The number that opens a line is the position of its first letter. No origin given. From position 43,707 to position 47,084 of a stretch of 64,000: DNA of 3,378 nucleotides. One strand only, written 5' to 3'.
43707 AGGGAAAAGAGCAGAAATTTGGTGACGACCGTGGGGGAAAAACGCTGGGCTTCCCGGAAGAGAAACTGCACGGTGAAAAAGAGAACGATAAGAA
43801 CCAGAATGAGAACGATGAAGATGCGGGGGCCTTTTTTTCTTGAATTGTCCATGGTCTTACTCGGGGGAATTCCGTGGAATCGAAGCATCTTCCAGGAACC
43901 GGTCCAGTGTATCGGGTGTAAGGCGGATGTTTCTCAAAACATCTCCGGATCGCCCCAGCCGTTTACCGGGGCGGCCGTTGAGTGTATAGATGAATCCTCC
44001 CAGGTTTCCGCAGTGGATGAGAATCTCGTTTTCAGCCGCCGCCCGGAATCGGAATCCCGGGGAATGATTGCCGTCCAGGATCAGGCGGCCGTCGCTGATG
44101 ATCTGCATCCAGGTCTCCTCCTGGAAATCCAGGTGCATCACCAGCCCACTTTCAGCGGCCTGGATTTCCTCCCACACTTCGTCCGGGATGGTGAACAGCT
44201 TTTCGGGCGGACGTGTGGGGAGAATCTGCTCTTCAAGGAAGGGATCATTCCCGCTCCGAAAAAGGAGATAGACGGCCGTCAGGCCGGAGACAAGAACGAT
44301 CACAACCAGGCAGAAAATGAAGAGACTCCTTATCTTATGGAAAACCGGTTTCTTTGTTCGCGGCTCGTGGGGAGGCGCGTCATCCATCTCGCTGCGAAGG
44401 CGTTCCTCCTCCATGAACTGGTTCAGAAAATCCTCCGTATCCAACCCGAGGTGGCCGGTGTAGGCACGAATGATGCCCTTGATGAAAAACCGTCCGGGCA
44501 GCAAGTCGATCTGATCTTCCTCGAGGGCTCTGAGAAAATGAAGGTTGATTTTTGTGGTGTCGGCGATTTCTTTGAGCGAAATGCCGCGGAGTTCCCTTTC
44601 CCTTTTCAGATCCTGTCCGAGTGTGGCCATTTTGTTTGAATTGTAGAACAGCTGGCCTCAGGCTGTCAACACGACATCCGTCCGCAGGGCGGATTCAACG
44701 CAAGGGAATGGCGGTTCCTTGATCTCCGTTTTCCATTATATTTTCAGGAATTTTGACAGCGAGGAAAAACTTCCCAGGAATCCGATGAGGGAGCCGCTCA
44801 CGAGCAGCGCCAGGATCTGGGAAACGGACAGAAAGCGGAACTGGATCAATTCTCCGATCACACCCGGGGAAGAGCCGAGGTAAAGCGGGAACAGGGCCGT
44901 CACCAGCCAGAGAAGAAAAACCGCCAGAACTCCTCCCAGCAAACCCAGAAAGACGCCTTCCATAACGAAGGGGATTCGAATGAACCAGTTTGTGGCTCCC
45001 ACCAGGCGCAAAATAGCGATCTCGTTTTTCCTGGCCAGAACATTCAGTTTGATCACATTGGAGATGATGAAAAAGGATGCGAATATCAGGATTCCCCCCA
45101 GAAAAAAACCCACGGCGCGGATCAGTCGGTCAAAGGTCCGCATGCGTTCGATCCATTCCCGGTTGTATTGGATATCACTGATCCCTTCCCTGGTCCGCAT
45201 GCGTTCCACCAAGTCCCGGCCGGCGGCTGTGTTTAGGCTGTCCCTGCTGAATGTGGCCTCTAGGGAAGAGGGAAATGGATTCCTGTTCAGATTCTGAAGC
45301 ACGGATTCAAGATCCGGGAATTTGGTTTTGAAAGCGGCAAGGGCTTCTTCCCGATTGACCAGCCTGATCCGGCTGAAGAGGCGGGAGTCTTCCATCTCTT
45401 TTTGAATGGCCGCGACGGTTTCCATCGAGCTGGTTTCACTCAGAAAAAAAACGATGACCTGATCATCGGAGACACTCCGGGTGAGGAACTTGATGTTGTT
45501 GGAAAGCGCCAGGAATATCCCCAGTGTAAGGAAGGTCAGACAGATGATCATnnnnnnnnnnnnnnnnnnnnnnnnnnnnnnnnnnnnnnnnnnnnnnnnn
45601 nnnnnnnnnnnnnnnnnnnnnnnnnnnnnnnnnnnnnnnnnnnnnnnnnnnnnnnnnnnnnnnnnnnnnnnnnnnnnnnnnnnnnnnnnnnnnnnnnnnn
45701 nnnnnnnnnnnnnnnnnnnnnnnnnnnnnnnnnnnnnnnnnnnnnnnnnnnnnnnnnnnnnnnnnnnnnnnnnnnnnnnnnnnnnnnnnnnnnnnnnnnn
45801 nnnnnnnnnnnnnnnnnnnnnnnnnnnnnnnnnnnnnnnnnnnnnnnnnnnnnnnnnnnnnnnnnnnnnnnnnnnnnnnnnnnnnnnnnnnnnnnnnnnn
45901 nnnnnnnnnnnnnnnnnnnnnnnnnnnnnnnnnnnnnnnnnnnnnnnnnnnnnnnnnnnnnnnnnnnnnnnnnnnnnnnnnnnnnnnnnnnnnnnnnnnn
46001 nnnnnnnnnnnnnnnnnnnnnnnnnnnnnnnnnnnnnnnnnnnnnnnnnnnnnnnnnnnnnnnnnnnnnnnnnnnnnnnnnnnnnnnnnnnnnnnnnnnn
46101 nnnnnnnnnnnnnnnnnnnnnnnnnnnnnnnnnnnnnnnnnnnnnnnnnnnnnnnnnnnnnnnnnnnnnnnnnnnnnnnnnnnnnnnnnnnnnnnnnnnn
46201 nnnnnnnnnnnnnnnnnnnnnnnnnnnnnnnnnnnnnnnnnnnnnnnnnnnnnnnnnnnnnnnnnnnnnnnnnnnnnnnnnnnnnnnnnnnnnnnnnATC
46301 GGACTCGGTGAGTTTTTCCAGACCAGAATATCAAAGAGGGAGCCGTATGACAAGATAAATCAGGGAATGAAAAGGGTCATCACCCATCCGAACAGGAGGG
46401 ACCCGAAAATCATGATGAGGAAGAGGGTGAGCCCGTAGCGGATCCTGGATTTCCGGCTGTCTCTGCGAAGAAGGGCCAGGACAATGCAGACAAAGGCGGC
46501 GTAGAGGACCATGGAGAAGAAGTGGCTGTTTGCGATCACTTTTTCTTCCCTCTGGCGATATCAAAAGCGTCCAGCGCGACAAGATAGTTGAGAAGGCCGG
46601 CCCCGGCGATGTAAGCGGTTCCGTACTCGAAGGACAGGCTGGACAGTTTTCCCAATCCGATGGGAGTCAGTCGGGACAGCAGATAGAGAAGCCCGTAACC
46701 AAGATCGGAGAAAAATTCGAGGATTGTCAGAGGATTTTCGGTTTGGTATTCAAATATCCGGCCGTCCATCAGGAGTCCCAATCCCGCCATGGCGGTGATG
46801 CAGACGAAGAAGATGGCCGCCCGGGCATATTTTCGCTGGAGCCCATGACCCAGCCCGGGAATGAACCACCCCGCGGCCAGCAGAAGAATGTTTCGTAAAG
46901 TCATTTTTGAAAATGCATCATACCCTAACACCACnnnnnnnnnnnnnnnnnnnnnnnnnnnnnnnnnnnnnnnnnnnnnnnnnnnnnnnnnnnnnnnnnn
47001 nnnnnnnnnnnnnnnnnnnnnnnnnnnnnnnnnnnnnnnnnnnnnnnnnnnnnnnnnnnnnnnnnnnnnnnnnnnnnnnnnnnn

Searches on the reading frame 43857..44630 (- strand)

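Call 72: search_protein_families(library=pfam, proteins=[window:43857-44630:-], max_evalue=0.00001)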
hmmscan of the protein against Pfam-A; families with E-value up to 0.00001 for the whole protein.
window:43857-44630:- (257 aa): 2 families
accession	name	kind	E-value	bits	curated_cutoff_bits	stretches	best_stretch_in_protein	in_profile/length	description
PF13413.12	HTH_25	-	1.3e-19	70.2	24.6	1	8-67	2-61/62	Helix-turn-helix domain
PF13464.11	RodZ_C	-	8.1e-08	32.5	23.9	1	167-233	2-70/72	RodZ C-terminal domain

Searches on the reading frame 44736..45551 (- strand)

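Call 72: search_protein_families(library=pfam, proteins=[window:44736-45551:-], max_evalue=0.00001)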
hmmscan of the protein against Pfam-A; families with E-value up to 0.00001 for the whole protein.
window:44736-45551:- (271 aa): 2 families
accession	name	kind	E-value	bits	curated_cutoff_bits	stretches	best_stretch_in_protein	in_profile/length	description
PF02687.27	FtsX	-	9.5e-14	51.9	25.5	1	150-271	2-118/120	FtsX-like permease C-terminal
PF18075.7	FtsX_ECD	-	6.4e-09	36.7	23.5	1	33-126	3-95/96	FtsX extracellular domain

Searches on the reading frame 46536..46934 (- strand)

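Call 72: search_protein_families(library=pfam, proteins=[window:46536-46934:-], max_evalue=0.00001)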
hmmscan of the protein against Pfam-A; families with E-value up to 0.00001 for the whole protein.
window:46536-46934:- (132 aa): 1 family
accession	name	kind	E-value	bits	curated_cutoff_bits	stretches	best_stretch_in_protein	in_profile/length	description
PF20382.3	DUF6677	-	1.7e-33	116.1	24.3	1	18-132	2-116/116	Family of unknown function (DUF6677)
